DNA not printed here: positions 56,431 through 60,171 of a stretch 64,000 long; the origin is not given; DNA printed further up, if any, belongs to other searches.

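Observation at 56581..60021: Novel ~50-aa Cys-rich repeat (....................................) x ~16 with an embedded CHRD domain and N-terminal dockerin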

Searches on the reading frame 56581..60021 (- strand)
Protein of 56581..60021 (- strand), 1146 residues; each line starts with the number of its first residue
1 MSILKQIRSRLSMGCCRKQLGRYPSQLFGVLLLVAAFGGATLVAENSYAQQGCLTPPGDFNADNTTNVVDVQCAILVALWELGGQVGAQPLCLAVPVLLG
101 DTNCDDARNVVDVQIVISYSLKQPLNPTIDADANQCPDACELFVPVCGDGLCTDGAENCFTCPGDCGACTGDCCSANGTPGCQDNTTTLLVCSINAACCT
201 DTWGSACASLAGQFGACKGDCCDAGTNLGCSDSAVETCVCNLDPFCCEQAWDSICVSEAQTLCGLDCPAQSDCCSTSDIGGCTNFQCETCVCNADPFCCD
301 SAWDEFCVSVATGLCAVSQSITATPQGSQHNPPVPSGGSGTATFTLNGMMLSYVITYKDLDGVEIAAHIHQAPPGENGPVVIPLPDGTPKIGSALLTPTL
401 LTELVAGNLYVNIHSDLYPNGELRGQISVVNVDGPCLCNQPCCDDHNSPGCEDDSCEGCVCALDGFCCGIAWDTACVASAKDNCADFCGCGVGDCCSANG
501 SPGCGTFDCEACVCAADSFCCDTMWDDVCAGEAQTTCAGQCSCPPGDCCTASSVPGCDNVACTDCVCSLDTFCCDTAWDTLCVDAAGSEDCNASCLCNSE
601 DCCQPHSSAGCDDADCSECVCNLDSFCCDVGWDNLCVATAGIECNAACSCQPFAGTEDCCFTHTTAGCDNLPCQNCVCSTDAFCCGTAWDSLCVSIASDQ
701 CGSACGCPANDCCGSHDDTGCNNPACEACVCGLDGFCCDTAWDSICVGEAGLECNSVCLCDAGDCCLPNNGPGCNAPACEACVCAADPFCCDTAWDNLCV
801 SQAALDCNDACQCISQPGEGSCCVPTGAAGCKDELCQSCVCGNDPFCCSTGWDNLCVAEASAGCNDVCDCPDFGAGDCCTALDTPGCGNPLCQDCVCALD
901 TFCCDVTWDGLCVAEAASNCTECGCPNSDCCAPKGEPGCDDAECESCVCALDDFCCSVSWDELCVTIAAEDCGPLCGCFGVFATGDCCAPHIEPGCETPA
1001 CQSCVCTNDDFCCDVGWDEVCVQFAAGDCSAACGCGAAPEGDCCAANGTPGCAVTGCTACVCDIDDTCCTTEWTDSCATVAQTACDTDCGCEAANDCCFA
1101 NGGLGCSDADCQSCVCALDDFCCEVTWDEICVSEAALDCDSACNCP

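Call 3: search_protein_families(library=pfam, proteins=[window:56581-60021:-], max_evalue=1)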
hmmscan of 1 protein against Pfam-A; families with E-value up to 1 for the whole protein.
window:56581-60021:- (1146 aa): 1 family
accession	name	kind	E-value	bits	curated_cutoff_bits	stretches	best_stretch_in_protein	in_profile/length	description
PF07452.17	CHRD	-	1.1e-27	97.7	24.1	1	322-427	2-117/117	CHRD domain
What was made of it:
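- On CHRD (PF07452): 97.7 bits against a cut-off of 24.1, E 1.1e-27, aa 322-427, covering profile positions 2-117 of 117 (call 3).
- Checked: CHRD is confirmed at aa 322-427, E 1.1e-27, 97.7 bits against a cut-off of 24.1 (call 3).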

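Call 4: search_protein_families(library=ncbifam, proteins=[window:56581-60021:-], max_evalue=1)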
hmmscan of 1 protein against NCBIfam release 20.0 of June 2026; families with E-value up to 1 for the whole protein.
window:56581-60021:- (1146 aa): 0 families
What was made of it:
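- On EGF / TB / anaphylatoxin / LDL-A / TSP3 / Dicty_CTDC / Myxococcus Cys-rich repeat: Only CHRD is reported for the whole protein at E<=1 in Pfam, and nothing in NCBIfam (calls 3, 4).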

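Call 8: find_homologous_proteins(query=window:56584-60021:-)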
Query window:56584-60021:- (1146 aa): 456 proteins with E <= 0.001 among 8000 candidates; the best 120 are listed.
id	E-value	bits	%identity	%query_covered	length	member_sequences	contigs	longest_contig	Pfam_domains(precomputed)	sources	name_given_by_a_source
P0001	0.0e+0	2592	100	100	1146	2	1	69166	PF26780.1,PF07452.18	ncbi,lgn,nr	ncbi:MAG: CHRD domain-containing protein [Myxococcales bacterium]|nr:CHRD domain-containing protein 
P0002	0.0e+0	1114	57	84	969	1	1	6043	PF26780.1,PF07452.18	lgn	-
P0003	3.4e-198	679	40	76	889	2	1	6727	PF26780.1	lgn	-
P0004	7.2e-184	632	33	84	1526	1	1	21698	PF26780.1,PF00404.25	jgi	jgi:hypothetical protein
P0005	2.4e-179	617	41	79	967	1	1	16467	PF26780.1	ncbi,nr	ncbi:MAG: hypothetical protein HUU55_15710, partial [Myxococcales bacterium]|nr:hypothetical protein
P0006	1.1e-178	615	32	98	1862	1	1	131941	PF26780.1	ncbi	-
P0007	5.8e-178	612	35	87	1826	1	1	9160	PF26780.1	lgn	-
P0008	5.2e-173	596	46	61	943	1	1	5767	PF26780.1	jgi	jgi:hypothetical protein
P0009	9.4e-157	542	33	72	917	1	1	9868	PF26780.1,PF07452.18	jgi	jgi:hypothetical protein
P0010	5.0e-143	497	31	86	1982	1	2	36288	PF26780.1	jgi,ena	jgi:hypothetical protein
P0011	2.1e-141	491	31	80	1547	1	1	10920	-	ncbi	-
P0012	1.1e-136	476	37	61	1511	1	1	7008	PF26780.1,PF00404.25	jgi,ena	jgi:hypothetical protein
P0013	2.4e-127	445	37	61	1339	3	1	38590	PF26780.1,PF00404.25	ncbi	-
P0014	8.2e-127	443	38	61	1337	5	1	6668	PF26780.1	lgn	-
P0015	2.7e-126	441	38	56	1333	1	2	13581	PF26780.1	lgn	-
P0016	3.5e-123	431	40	60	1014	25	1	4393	PF26780.1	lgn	-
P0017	2.2e-120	422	40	56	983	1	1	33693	PF26780.1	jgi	jgi:hypothetical protein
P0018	4.5e-119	417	36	61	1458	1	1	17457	PF26780.1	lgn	-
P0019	9.6e-117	410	34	86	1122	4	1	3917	PF26780.1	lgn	-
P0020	1.1e-116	409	37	62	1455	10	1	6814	PF26780.1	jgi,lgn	-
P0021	2.3e-116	408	36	61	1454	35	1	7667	PF26780.1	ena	-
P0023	1.2e-113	399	36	61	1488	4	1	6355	PF26780.1,PF00404.25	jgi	-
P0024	1.2e-110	389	39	61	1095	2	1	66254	PF26780.1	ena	-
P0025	1.2e-110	389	35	66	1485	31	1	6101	PF26780.1,PF00404.25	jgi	jgi:hypothetical protein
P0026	9.1e-109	383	35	76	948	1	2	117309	PF26780.1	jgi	jgi:hypothetical protein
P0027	6.8e-108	380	38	60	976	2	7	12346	PF26780.1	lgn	-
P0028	3.0e-105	371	31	61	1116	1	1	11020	PF26780.1,PF00127.27,PF13473.13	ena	-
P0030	7.8e-102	360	36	75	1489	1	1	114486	PF07452.18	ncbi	-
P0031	3.3e-99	351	36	61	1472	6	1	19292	PF26780.1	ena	-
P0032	2.6e-97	345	31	73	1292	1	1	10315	PF26780.1,PF00127.27,PF13473.13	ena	-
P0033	1.2e-96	343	31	94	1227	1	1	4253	PF26780.1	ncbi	-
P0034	1.2e-96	343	38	56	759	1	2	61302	PF26780.1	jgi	jgi:hypothetical protein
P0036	6.4e-95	337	38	62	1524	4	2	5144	PF26780.1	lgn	-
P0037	6.0e-93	331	35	61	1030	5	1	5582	PF26780.1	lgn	-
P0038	2.4e-90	322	31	91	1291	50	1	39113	PF26780.1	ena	-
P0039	1.6e-89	319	38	10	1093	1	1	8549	PF07452.18,PF18962.8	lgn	-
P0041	2.3e-87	312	35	75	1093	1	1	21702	PF26780.1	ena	-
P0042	9.3e-87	310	34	61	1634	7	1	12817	PF26780.1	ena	-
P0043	7.1e-85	304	41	9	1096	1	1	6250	PF07452.18,PF18962.8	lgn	-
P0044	9.9e-85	303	34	61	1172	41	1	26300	PF26780.1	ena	-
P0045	1.4e-83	300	30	90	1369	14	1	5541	PF26780.1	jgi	jgi:hypothetical protein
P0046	2.4e-83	299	39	10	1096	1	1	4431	PF07452.18,PF18962.8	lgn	-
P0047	7.8e-83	297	36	10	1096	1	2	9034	PF07452.18,PF18962.8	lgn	-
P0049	3.6e-82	295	35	11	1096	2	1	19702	PF07452.18,PF18962.8,PF00080.26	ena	-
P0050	1.6e-81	293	33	74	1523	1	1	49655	PF07452.18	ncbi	-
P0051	4.8e-81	291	38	10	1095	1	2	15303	PF07452.18,PF18962.8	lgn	-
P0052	2.9e-80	289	42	45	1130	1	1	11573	PF26780.1,PF14312.13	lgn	-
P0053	1.1e-79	287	42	9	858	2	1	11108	PF07452.18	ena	-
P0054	1.1e-79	287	35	11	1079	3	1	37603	PF07452.18,PF18962.8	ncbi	ncbi:MAG: CHRD domain-containing protein, partial [Saprospiraceae bacterium]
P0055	4.7e-79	285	40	9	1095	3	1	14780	PF07452.18,PF18962.8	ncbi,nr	ncbi:MAG TPA: CHRD domain-containing protein [Saprospiraceae bacterium]|nr:CHRD domain-containing pr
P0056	1.1e-78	283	39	9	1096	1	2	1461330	PF07452.18,PF18962.8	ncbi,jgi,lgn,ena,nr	ncbi:MAG TPA: CHRD domain-containing protein [Saprospiraceae bacterium]|nr:CHRD domain-containing pr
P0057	1.2e-78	283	40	10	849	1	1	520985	PF07452.18,PF18962.8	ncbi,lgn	-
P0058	1.5e-78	283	42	9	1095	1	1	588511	PF07452.18,PF18962.8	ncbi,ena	-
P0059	4.0e-78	282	42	10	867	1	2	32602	PF07452.18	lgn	-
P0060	5.3e-77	278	45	9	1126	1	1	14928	PF07452.18,PF18962.8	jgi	jgi:Cu/Zn superoxide dismutase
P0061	1.1e-76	277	41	46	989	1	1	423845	PF13582.13,PF26780.1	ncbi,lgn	-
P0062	1.9e-76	276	37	60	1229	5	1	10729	PF13582.13,PF26780.1,PF13688.13,PF13583.12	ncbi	ncbi:MAG: M12 family metallo-peptidase [Planctomycetota bacterium]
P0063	7.2e-76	274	34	10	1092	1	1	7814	PF07452.18,PF18962.8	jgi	jgi:Cu/Zn superoxide dismutase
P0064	8.8e-75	271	35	10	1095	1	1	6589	PF07452.18,PF18962.8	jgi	-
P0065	9.3e-75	270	35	10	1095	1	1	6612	PF07452.18,PF18962.8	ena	-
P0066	7.2e-72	261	32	53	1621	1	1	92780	PF26780.1,PF20009.5,PF18962.8,PF23759.2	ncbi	-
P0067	4.9e-71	258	35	11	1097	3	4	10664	PF07452.18,PF18962.8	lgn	-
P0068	2.6e-69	252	46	24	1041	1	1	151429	PF13365.13,PF26780.1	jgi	jgi:hypothetical protein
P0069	1.5e-68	250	29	21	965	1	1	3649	PF07452.18,PF24547.2,PF24514.2,PF19403.6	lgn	-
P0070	2.3e-68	249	43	33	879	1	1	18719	PF26780.1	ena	-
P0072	2.7e-66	242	44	9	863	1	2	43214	PF07452.18,PF14251.13,PF18962.8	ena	-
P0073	5.7e-66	241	39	10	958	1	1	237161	PF07452.18,PF24547.2,PF24514.2,PF18203.7,PF19403.6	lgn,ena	-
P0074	1.1e-65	240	41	9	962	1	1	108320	PF07452.18,PF24547.2,PF24514.2,PF17210.10,PF19403.6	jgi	jgi:hypothetical protein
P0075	3.6e-65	239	40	9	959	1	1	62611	PF07452.18,PF24547.2,PF17802.8,PF24514.2,PF18203.7,PF19403.6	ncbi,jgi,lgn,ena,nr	ncbi:MAG TPA: IPTL-CTERM sorting domain-containing protein [Thermoanaerobaculia bacterium]|nr:IPTL-C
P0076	4.6e-65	238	41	9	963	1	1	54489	PF07452.18,PF24547.2,PF24514.2,PF17210.10,PF19403.6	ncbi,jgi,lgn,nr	ncbi:MAG TPA: IPTL-CTERM sorting domain-containing protein [Thermoanaerobaculia bacterium]|nr:IPTL-C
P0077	5.8e-65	238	41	9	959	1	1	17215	PF07452.18,PF24547.2,PF24514.2,PF18203.7,PF19403.6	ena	-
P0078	1.1e-64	237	56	5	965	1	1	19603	PF07452.18,PF24547.2,PF24514.2,PF17210.10,PF19403.6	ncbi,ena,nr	ncbi:MAG TPA: CHRD domain-containing protein [Thermoanaerobaculia bacterium]|nr:CHRD domain-containi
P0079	1.1e-64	237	41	10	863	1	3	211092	PF07452.18,PF14251.13,PF18962.8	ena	-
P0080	1.2e-64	237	39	11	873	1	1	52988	PF07452.18,PF13860.13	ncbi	-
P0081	1.3e-64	237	35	14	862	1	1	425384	PF07452.18,PF18962.8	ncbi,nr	ncbi:MAG: hypothetical protein KatS3mg042_0198 [Rhodothermaceae bacterium]|nr:MAG: hypothetical prot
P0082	3.3e-64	236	41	9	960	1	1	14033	PF07452.18,PF24547.2,PF24514.2,PF18203.7,PF19403.6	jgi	jgi:hypothetical protein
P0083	3.9e-64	235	50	5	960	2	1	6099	PF07452.18,PF24547.2,PF24514.2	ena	-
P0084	4.5e-64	235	50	5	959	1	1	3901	PF07452.18,PF24547.2,PF17802.8,PF24514.2,PF18203.7,PF17210.10,PF19403.6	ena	-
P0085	9.2e-64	234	44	10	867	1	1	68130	PF07452.18,PF18962.8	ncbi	-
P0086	9.8e-64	234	41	52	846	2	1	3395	PF26780.1,PF01483.28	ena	-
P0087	1.3e-63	234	36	9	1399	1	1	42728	PF07452.18,PF18962.8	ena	-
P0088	1.5e-63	233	28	68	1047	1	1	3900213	PF26780.1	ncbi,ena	-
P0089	3.0e-63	232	45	6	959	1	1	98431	PF07452.18,PF24514.2,PF19403.6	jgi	-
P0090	9.2e-63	231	39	37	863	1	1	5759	PF26780.1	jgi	jgi:hypothetical protein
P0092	4.2e-62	229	52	5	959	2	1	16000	PF07452.18,PF24547.2,PF24514.2,PF18203.7,PF17210.10,PF19403.6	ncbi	ncbi:MAG TPA: CHRD domain-containing protein [Thermoanaerobaculia bacterium]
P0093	7.9e-62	228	50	5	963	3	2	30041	PF07452.18,PF24547.2,PF24514.2,PF19403.6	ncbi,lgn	-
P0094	4.4e-61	225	41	9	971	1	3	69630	PF07452.18,PF24547.2,PF24514.2,PF19403.6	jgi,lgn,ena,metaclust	metaclust:\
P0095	4.4e-61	225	52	5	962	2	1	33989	PF07452.18,PF24547.2,PF17802.8,PF24514.2,PF19403.6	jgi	jgi:hypothetical protein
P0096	7.4e-61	224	39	10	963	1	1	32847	PF07452.18,PF24547.2,PF17802.8,PF24514.2,PF17210.10,PF19403.6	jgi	jgi:CHRD domain/Prealbumin-like fold domain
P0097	4.6e-60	222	28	20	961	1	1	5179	PF07452.18,PF24547.2,PF24514.2,PF19403.6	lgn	-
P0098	1.1e-59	220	47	6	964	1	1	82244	PF07452.18,PF24547.2,PF24514.2,PF18203.7,PF19403.6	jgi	jgi:CHRD domain/IPTL-CTERM motif/Prealbumin-like fold domain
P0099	1.2e-59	220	52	5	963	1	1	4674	PF07452.18,PF24547.2,PF24514.2,PF18203.7,PF19403.6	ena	-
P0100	1.6e-59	220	34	16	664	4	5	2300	PF07452.18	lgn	-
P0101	3.9e-59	219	51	5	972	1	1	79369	PF07452.18,PF24547.2,PF24514.2,PF19403.6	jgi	jgi:CHRD domain/Prealbumin-like fold domain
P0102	7.8e-59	218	40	9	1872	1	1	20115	PF07452.18,PF14292.13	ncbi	ncbi:MAG: CHRD domain-containing protein, partial [Saprospiraceae bacterium]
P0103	8.4e-59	218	41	10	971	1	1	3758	PF07452.18,PF18962.8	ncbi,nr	ncbi:MAG TPA: CHRD domain-containing protein, partial [Saprospiraceae bacterium]|nr:CHRD domain-cont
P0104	1.1e-58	217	54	5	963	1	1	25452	PF07452.18,PF24547.2,PF24514.2,PF18203.7,PF19403.6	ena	-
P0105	1.4e-58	217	39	9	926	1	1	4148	PF07452.18,PF24514.2,PF18203.7,PF19403.6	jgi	jgi:hypothetical protein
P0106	1.9e-58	216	52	5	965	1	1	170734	PF07452.18,PF19407.6,PF24547.2,PF17802.8,PF24514.2,PF17210.10,PF19403.6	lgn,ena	-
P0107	2.9e-58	216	34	60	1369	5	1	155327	PF26780.1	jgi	jgi:hypothetical protein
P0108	7.1e-58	215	37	10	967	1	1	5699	PF07452.18,PF24547.2,PF24514.2,PF19403.6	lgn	-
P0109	9.6e-58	214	39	10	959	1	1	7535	PF07452.18,PF24514.2,PF18203.7,PF19403.6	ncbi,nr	ncbi:MAG TPA: IPTL-CTERM sorting domain-containing protein [Thermoanaerobaculia bacterium]|nr:IPTL-C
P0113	2.1e-57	213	50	5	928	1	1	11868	PF07452.18,PF24547.2,PF24514.2,PF18203.7,PF19403.6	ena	-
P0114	3.5e-57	212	39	10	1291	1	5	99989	PF07452.18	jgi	-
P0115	4.8e-57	212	36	11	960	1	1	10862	PF07452.18,PF24547.2,PF24514.2,PF18203.7,PF19403.6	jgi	jgi:CHRD domain/IPTL-CTERM motif/Prealbumin-like fold domain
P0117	1.5e-56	210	47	5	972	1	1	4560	PF07452.18,PF24547.2,PF17802.8,PF24514.2,PF19403.6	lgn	-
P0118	1.8e-56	210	54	5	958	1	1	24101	PF07452.18,PF24547.2,PF24514.2,PF18203.7,PF19403.6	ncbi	-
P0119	9.4e-56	207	38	26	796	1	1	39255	PF26780.1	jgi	jgi:hypothetical protein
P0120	5.8e-55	205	37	10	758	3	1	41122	PF07452.18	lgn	-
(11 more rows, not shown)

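Call 13: search_solved_structures(query=window:56584-60021:-, max_evalue=1)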
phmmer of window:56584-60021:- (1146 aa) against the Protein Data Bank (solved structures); distinct sequences matched with E-value up to 1: 2.
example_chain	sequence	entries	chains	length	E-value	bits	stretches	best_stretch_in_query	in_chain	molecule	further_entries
9qvv_A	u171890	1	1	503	0.007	17.3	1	324-431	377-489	Chordin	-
9igm_A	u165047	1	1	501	0.01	16.8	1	326-431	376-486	Chordin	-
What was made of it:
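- On CHRD (PF07452): Weak PDB hits fall on chordin (call 13).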

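Call 16: find_encoding_contigs(protein=P0001, flank=10000, max_places=3)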
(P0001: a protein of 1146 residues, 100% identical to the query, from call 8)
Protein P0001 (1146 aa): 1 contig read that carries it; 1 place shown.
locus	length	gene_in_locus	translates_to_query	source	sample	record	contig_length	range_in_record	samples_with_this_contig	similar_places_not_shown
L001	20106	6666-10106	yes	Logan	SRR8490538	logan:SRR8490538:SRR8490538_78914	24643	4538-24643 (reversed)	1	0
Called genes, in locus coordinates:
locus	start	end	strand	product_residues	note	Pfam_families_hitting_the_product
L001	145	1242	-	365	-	PF01926:MMR_HSR1, PF02421:FeoB_N, PF06071:YchF-GTPase_C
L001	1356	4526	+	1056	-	PF03924:CHASE (weak), PF00989:PAS, PF08448:PAS_4, PF13426:PAS_9 (weak), PF00512:HisKA, PF02518:HATPase_c, PF00072:Response_reg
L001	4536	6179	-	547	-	PF14224:DUF4331, PF13473:Cupredoxin_1 (faint), PF00127:Copper-bind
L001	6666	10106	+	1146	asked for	PF26780:DUF8252 (weak), PF07452:CHRD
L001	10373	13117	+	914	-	PF03176:MMPL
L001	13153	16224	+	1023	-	PF00526:Dicty_CTDC, PF07603:Lcl_C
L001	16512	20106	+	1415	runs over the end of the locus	-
